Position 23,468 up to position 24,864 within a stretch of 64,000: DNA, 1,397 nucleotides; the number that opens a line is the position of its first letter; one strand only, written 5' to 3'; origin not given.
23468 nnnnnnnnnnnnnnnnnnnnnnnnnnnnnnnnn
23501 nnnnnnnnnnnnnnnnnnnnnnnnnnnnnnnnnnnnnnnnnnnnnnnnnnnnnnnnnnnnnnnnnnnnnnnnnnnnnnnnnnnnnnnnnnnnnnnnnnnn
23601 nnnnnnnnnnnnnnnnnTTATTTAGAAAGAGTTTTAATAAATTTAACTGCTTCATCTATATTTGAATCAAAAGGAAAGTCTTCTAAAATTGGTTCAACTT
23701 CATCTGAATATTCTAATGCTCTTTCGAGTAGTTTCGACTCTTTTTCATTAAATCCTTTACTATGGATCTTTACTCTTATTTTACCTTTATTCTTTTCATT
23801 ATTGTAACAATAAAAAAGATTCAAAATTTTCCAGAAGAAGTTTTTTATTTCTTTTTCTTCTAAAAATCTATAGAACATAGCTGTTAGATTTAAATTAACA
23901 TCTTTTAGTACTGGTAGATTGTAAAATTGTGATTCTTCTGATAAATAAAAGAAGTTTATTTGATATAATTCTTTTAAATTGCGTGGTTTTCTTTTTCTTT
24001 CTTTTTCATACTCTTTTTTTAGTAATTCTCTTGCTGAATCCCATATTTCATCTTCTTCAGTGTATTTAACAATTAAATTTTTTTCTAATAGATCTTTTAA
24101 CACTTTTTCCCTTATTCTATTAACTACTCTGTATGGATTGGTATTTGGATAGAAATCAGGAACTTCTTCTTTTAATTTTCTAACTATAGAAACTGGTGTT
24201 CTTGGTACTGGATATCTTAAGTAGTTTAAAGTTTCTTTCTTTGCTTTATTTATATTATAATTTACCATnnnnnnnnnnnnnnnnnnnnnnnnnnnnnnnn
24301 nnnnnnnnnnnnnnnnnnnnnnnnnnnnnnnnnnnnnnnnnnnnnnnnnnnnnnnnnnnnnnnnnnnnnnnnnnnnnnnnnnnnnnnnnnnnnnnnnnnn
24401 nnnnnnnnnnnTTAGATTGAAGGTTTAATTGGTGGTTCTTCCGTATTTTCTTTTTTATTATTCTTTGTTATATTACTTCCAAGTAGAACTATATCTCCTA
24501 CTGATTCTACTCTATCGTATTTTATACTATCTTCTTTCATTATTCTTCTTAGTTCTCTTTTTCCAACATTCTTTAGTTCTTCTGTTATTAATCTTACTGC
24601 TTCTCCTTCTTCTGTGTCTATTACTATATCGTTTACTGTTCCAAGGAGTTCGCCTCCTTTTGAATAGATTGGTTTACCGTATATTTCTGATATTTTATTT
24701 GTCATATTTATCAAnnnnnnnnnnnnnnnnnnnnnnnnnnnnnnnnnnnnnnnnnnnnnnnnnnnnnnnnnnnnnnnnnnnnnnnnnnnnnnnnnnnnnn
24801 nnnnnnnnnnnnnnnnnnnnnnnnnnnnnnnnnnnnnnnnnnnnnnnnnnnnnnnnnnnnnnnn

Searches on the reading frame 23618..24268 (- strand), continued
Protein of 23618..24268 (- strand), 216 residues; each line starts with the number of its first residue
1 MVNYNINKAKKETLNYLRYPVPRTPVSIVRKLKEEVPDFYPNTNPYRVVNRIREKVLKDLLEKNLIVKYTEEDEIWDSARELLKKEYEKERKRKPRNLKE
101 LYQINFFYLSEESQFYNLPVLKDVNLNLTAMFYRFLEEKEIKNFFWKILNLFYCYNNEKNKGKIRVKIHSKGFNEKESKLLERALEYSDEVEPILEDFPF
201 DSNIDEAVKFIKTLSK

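Call 63: search_protein_families(library=phrogs, proteins=[window:23618-24268:-], max_evalue=0.01)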
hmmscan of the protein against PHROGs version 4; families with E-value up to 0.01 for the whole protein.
window:23618-24268:- (216 aa): 0 families

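Call 81: find_homologous_proteins(query=A1, max_evalue=0.001)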
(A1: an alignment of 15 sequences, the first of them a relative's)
Query A1 (15 sequences) (216 aa, profile of the alignment): 33 proteins with E <= 0.001 among 6750 candidates.
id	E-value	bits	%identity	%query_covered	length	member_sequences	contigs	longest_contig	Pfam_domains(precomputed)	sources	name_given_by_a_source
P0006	1.1e-104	367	57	99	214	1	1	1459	-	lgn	-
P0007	2.0e-104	366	55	99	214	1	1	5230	-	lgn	-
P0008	1.0e-103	363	55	99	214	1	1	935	-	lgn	-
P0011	2.8e-102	359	54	99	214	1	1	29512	-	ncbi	-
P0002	8.0e-102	357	66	100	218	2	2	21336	-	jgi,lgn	-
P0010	1.0e-100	354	53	99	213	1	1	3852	-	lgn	-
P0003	2.3e-100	352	68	100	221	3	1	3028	-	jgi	-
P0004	2.5e-99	349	67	98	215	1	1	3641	-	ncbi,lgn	ncbi:MAG: hypothetical protein ACOCT9_01875 [archaeon]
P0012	3.2e-99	349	53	99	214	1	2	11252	-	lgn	-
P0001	4.4e-99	348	100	100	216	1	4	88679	-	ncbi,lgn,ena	-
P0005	9.1e-99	347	58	99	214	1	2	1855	-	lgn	-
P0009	9.4e-99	347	55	99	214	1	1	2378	-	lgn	-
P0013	1.1e-98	347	50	100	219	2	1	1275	-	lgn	-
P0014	6.1e-85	302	42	99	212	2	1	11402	-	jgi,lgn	jgi:hypothetical protein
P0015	3.0e-80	287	39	95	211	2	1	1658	-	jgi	-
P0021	2.3e-77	277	36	99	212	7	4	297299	-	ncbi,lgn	-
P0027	5.3e-75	270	39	99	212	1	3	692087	-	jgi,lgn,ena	jgi:hypothetical protein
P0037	2.1e-55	205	36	100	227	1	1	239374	-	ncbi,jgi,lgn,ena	-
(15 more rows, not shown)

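Call 82: find_encoding_contigs(protein=P0027, flank=10000, max_places=1)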
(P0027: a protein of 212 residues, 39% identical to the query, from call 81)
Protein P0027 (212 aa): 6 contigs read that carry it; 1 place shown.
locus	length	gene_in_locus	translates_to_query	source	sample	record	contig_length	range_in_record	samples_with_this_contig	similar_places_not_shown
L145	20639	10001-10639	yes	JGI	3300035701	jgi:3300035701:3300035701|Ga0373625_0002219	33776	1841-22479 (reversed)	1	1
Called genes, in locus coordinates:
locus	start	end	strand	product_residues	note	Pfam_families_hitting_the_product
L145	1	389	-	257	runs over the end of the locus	PF04414:tRNA_deacylase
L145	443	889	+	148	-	-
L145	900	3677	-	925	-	PF00270:DEAD, PF04851:ResIII, PF00271:Helicase_C, PF19306:WHD_Lhr, PF08494:DEAD_assoc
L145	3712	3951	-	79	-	-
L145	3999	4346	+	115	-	-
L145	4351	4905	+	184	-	PF01997:Translin (faint)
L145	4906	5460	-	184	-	PF01814:Hemerythrin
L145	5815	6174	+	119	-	-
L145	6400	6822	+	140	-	-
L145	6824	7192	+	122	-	PF27297:AF_0843 (weak)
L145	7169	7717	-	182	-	PF00583:Acetyltransf_1 (weak), PF13673:Acetyltransf_10, PF13508:Acetyltransf_7 (weak)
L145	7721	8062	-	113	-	-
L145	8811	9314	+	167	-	-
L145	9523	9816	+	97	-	-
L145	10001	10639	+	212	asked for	-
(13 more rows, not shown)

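Call 83: find_encoding_contigs(protein=P0037, flank=10000, max_places=1)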
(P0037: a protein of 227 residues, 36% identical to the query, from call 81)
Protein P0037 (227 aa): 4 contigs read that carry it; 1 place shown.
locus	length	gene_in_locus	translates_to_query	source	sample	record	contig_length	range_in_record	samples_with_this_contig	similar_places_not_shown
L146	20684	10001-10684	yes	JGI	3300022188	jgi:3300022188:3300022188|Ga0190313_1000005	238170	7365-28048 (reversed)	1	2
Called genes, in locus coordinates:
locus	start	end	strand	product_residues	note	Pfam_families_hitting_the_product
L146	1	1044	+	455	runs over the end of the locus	PF01368:DHH, PF21763:DHH_CID, PF02272:DHHA1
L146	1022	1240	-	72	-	-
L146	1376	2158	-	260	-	PF04414:tRNA_deacylase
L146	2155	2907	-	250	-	PF21003:NucS_N, PF01939:NucS_C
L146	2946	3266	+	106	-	-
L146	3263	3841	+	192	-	PF01997:Translin (faint)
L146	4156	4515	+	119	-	-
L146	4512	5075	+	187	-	-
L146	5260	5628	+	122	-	PF27297:AF_0843 (weak)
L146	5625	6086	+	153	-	-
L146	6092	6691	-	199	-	PF13673:Acetyltransf_10 (weak)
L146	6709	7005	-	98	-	-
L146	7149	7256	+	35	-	-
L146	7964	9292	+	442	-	PF25199:nSTAND_NTPase5 (faint), PF13173:AAA_14 (weak), PF13401:AAA_22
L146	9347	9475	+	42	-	-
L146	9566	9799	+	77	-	PF05239:PRC (faint)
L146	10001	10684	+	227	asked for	-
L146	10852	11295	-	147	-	PF13673:Acetyltransf_10 (weak), PF00583:Acetyltransf_1, PF13508:Acetyltransf_7 (weak)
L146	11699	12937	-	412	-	-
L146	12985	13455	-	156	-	PF03551:PadR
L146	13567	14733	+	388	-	PF10633:NPCBM_assoc (faint), PF07705:CARDB (weak)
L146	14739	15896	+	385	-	PF12704:MacB_PCD, PF02687:FtsX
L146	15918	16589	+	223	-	PF02463:SMC_N (faint), PF00005:ABC_tran, PF13555:AAA_29 (weak), PF20720:nSTAND3 (faint), PF13304:AAA_21 (faint)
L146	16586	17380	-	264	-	PF05625:PAXNEB (faint), PF06745:ATPase, PF05763:DUF835 (weak), PF24336:DUF7504 (weak)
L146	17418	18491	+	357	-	-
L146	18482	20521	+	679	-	PF13385:Laminin_G_3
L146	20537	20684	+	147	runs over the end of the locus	-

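Call 84: search_protein_families(library=pfam, proteins=[L146:7964-9292:+, L146:6709-7005:-, L146:9566-9799:+, L146:6092-6691:-, L146:11699-12937:-], max_evalue=0.01)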
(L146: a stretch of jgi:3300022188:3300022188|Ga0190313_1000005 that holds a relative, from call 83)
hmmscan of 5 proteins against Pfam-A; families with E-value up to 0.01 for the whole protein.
L146:7964-9292:+ (442 aa): 18 families
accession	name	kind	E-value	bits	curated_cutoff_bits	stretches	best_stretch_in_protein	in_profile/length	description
PF13401.12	AAA_22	-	7e-10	39.8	27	1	53-172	5-128/130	AAA domain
PF13173.12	AAA_14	-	1.9e-07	31.6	27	1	57-166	6-97/129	AAA domain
PF25199.1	nSTAND_NTPase5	-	5.3e-06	26.8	34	1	57-169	45-135/145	Novel STAND NTPase 5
PF04545.22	Sigma70_r4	-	6.5e-05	22.8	24.1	1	353-395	2-43/50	Sigma-70, region 4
PF13412.12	HTH_24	-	0.0002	21.3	21.9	1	357-397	2-42/48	Winged helix-turn-helix DNA-binding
PF13479.12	AAA_24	-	0.00049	20.4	27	0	56-156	5-90/195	AAA domain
PF25212.1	HVO_A0114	-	0.00049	20.3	27.6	1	350-397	14-61/84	HVO_A0114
PF09848.15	SLFN-g3_helicase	-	0.001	18.9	24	1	57-144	5-93/354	Schlafen group 3, DNA/RNA helicase domain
PF01637.24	ATPase_2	-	0.0014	18.9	33.2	1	55-204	22-192/225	ATPase domain predominantly from Archaea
PF13604.12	AAA_30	-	0.0023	18.1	27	0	54-150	19-108/191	AAA domain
PF13191.12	AAA_16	-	0.0031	18.5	32.6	0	54-114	25-85/167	AAA ATPase domain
PF00004.35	AAA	-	0.0038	18.1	21.2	0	58-146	3-73/131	ATPase family associated with various cellular activities (AAA)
PF01022.26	HTH_5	-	0.0038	17.5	22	1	358-396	2-39/47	Bacterial regulatory protein, arsR family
PF03965.22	Penicillinase_R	-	0.0043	17.8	22.6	0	356-399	1-48/115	Penicillinase repressor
PF04851.21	ResIII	-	0.0054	17.1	22.5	1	53-153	23-146/164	Type III restriction enzyme, res subunit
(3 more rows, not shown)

L146:6709-7005:- (98 aa): 6 families
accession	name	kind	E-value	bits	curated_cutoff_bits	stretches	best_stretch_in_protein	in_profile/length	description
PF22665.2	DUF6293_C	-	6.6e-05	23.7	27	1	49-82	66-99/101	DUF6293 C-terminal winged helix domain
PF13463.12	HTH_27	-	0.0001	22.9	22.2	1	33-77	21-68/68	Winged helix DNA-binding domain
PF25213.1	HVO_A0261_N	-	0.00017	21.9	35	1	34-93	28-83/86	HVO_A0261 N-terminal domain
PF13545.12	HTH_Crp_2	-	0.0047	17.3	27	1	40-72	32-63/70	Crp-like helix-turn-helix domain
PF10007.15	DUF2250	-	0.0058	17.2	24.4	1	15-73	7-65/93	Uncharacterized protein conserved in archaea (DUF2250)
PF14277.12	DUF4364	-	0.008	16.4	26.9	1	42-87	31-76/162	Domain of unknown function (DUF4364)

L146:9566-9799:+ (77 aa): 2 families
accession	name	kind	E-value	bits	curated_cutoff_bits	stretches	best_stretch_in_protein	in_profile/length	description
PF05239.21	PRC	-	1.8e-05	25.1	21.2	1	3-39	4-40/78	PRC-barrel domain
PF24009.1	DUF7323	-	0.0061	16.9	27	1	18-48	20-49/52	Domain of unknown function (DUF7323)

L146:6092-6691:- (199 aa): 3 families
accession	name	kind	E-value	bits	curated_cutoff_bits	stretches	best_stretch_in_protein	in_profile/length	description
PF13673.13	Acetyltransf_10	-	8.5e-07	29.4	23.6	1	54-136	31-112/128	Acetyltransferase (GNAT) domain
PF13508.13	Acetyltransf_7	-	5.2e-05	24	27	1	55-133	4-84/84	Acetyltransferase (GNAT) domain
PF00583.31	Acetyltransf_1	-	0.0024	18.5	20.7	1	27-131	3-116/116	Acetyltransferase (GNAT) family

L146:11699-12937:- (412 aa): 2 families
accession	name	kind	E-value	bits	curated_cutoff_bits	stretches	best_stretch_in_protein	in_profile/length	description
PF01835.25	MG2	-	0.00079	20.2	32.8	0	237-278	53-95/96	MG2 domain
PF17957.7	Big_7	-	0.0042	18.1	24.1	0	200-262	11-68/70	Bacterial Ig domain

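Call 86: search_solved_structures(query=L146:7964-9292:+, max_evalue=1)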
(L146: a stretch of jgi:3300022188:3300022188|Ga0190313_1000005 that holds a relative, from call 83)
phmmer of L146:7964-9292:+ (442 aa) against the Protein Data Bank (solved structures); distinct sequences matched with E-value up to 1: 17.
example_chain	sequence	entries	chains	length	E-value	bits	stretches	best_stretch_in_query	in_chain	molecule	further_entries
8vd6_A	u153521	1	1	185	0.0032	19.7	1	288-396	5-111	CAP REPEAT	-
4cm2_A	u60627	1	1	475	0.02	17.1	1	350-402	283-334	ADENYLATE CYCLASE TYPE 10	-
7tal_A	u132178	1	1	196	0.048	15.8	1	146-230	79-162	D4_deltaDARP LOV2-DARPin fusion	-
4oya_A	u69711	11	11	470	0.05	15.7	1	350-402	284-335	Adenylate cyclase type 10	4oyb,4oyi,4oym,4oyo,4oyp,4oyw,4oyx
4clf_A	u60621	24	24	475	0.051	15.7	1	350-402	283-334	ADENYLATE CYCLASE TYPE 10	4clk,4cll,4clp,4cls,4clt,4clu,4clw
4cm0_A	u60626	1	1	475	0.051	15.7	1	350-402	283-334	SOLUBLE ADENYLYL CYCLASE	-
7r3g_B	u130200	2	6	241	0.27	13.3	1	356-405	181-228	Regulatory protein RhlR | PROSS optimized variant of RhlR with 75 mutations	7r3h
5djt_A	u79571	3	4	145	0.27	13.3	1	145-210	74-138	NPH1-2 | NPH1-1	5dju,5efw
2v1a_A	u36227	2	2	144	0.27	13.3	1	145-210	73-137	NPH1-1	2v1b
2v0u_A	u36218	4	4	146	0.28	13.2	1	145-210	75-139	NPH1-1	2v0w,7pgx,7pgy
1l4a_C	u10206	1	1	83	0.29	13.2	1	268-309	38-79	S-SNAP25 fusion protein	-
7tbq_A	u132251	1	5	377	0.36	12.9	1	146-229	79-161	D7 LOV2-DARPin fusion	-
3pfi_A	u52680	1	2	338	0.6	12.1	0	218-268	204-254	Holliday junction ATP-dependent DNA helicase ruvB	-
3rk2_C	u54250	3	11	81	0.79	11.8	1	269-310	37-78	Synaptosomal-associated protein 25 | SNAP25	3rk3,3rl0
2wkr_A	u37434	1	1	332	0.96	11.5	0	146-212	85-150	NPH1-1, RAS-RELATED C3 BOTULINUM TOXIN SUBSTRATE 1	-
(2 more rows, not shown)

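Call 87: search_protein_families(library=ncbifam, proteins=[L146:7964-9292:+, window:23618-24268:-], max_evalue=0.01)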
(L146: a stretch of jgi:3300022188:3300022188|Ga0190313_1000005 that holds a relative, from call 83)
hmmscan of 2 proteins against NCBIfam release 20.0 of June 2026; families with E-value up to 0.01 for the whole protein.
L146:7964-9292:+ (442 aa): 7 families
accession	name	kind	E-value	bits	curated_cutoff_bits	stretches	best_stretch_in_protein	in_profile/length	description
TIGR03015.1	pepcterm_ATPase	hypoth_equivalog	5.2e-12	45.8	324.5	1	46-264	34-262/269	XrtA/PEP-CTERM system-associated ATPase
NF011523.0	PRK14962.1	equivalog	3.6e-05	22.7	576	1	123-309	110-281/474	DNA polymerase III subunits gamma and tau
NF000868.0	PRK00080.1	equivalog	5.8e-05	22.1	282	0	174-266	160-248/330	Holliday junction branch migration DNA helicase RuvB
TIGR02937.1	sigma70-ECF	superfamily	0.00029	20.5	42.9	1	286-399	67-160/165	sigma-70 family RNA polymerase sigma factor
TIGR02397.1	dnaX_nterm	equivalog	0.0039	16.5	250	1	123-309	110-281/355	DNA polymerase III subunit gamma/tau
NF040586.1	FxSxx_TPR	equivalog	0.0064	15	300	1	34-106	7-78/830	FxSxx-COOH system tetratricopeptide repeat protein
NF048019.1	IS256_Zn_var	equivalog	0.0071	15.6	150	0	352-440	29-116/304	IS256 family transposase, variant Zn-binding type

window:23618-24268:- (216 aa): 0 families

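Call 88: find_encoding_contigs(protein=P0012, flank=10000, max_places=1)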
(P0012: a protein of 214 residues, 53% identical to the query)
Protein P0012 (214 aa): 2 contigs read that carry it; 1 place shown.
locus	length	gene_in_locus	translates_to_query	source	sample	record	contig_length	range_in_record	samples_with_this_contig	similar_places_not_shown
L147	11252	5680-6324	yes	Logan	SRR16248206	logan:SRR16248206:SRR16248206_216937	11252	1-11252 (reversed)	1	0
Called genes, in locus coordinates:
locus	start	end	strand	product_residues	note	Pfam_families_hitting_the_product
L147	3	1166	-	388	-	?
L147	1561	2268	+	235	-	-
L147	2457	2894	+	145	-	-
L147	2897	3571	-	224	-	-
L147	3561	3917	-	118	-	-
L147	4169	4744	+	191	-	PF24034:DUF7343 (faint)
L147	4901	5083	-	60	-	-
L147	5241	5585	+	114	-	PF05239:PRC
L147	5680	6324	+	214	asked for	-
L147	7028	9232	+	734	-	-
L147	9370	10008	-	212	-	PF01135:PCMT, PF00398:RrnaAD (weak), PF13847:Methyltransf_31 (weak), PF13649:Methyltransf_25 (weak)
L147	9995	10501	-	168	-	PF02002:TFIIE_alpha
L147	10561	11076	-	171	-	PF01994:Trm56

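Call 89: find_encoding_contigs(protein=P0007, flank=10000, max_places=1)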
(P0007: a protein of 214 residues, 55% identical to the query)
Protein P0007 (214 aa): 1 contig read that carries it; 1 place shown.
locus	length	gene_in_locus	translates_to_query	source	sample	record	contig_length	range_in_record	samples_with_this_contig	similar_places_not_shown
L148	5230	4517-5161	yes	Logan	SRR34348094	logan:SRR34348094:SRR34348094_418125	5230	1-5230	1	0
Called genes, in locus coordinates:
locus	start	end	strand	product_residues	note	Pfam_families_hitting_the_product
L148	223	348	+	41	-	-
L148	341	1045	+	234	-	-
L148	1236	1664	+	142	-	-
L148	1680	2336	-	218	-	-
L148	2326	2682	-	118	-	PF22665:WHD_DUF6293 (weak)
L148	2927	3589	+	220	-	-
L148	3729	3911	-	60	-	-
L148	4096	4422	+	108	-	PF05239:PRC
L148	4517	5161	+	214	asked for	-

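Call 90: find_encoding_contigs(protein=P0021, flank=10000, max_places=1)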
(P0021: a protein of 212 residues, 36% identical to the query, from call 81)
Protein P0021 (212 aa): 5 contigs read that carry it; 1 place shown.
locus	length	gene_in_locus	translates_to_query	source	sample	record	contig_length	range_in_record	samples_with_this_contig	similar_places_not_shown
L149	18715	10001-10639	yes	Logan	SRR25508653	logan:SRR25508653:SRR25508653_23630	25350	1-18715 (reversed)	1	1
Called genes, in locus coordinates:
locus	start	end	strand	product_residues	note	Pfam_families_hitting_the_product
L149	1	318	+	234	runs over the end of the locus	PF12389:Peptidase_M73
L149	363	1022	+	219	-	PF12389:Peptidase_M73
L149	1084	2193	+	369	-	PF12389:Peptidase_M73 (weak)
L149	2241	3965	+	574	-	-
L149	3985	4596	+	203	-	PF13521:AAA_28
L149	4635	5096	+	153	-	-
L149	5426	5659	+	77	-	-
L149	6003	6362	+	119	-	-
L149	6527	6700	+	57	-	-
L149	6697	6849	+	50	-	-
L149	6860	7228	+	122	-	PF27297:AF_0843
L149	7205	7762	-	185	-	PF00583:Acetyltransf_1 (weak), PF13673:Acetyltransf_10 (weak)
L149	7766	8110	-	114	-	-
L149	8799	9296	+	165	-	-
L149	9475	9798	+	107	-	PF05239:PRC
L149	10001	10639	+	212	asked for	-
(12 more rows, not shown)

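Call 99: fold_search(model_id=the predicted structure, library=viral)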
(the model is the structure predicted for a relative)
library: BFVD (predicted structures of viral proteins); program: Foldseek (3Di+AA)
matches with E <= 10: 61; with E <= 0.001: 0
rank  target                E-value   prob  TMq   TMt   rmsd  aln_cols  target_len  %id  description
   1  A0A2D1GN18            9.4e-01  0.66  0.29  0.47   7.7       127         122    9  (no name in the UniProt tables at hand)
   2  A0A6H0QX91            1.0e+00  0.90  0.25  0.40   3.4        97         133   13  (no name in the UniProt tables at hand)
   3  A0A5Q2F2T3            1.1e+00  0.23  0.28  0.16  15.9       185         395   12  (no name in the UniProt tables at hand)
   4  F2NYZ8                1.5e+00  0.06  0.15  0.19  14.0       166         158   14  Complete DpAV4 genome [Diadromus pulchellus ascovirus 4a]
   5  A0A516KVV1            1.8e+00  0.04  0.18  0.17  13.3       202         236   12  (no name in the UniProt tables at hand)
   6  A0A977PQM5            2.1e+00  0.38  0.26  0.45   5.2       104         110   16  (no name in the UniProt tables at hand)
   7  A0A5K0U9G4            2.1e+00  0.08  0.26  0.13  19.2       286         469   13  Uncharacterized protein [Yasminevirus sp. GU-2018]
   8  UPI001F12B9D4         2.3e+00  0.25  0.26  0.12  10.3       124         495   14  (no name look-up for this kind of identifier)
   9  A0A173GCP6            2.4e+00  0.25  0.28  0.36  10.7       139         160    9  Uncharacterized protein [Pseudomonas phage VSW-3]
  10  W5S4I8                2.6e+00  0.06  0.22  0.06  19.6       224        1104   12  VV D6-like helicase [Pithovirus sibericum]
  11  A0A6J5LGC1            2.7e+00  0.54  0.27  0.13   3.6       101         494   14  DUF3987 domain-containing protein [uncultured Caudovirales phage]
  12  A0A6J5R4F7            2.7e+00  0.51  0.26  0.46   5.1       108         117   11  Uncharacterized protein [uncultured Caudovirales phage]
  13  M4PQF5                2.8e+00  0.20  0.24  0.48   5.7       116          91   12  (no name in the UniProt tables at hand)
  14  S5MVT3                2.8e+00  0.02  0.16  0.15  17.8       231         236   12  Uncharacterized protein [Sinorhizobium phage phiM12]
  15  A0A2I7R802            3.2e+00  0.05  0.20  0.19  16.2       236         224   13  (no name in the UniProt tables at hand)
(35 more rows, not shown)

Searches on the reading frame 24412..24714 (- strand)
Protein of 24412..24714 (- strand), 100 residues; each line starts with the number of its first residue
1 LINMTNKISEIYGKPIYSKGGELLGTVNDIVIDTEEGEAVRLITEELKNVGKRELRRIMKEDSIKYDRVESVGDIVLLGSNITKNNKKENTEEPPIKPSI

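Call 10: search_protein_families(library=pfam, proteins=[window:24412-24714:-], max_evalue=0.1)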
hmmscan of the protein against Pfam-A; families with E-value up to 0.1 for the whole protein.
window:24412-24714:- (100 aa): 1 family
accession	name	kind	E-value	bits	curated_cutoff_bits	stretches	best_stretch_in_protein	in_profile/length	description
PF05239.21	PRC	-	1.5e-09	38.2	21.2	1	7-76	5-69/78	PRC-barrel domain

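Call 59: search_solved_structures(query=window:24412-24714:-, max_evalue=1)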
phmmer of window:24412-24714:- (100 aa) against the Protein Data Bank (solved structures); distinct sequences matched with E-value up to 1: 6.
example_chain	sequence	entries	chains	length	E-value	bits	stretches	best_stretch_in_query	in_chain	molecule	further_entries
8qzo_A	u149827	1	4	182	0.0017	21.8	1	6-81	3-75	PRC-barrel domain-containing protein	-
8onw_A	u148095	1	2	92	0.043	17.3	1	5-81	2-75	PRC-barrel domain-containing protein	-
1pm3_A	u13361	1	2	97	0.065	16.7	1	8-78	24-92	MTH1895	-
8onw_D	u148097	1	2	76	0.065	16.7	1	5-78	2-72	PRC-barrel domain-containing protein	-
8yy9_H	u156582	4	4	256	0.65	13.5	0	12-70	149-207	Reaction center protein H chain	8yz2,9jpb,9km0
9lts_H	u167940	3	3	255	0.76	13.3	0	12-70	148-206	Reaction center protein H chain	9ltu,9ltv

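Call 87: search_protein_families(library=ncbifam, proteins=[window:24412-24714:-], max_evalue=0.01)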
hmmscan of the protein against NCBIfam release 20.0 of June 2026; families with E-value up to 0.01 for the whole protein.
window:24412-24714:- (100 aa): 1 family
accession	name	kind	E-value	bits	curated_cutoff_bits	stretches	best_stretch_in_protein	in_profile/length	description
TIGR02888.1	spore_YlmC_YmxH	subfamily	0.0042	17.3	44.2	1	19-77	14-72/76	YlmC/YmxH family sporulation protein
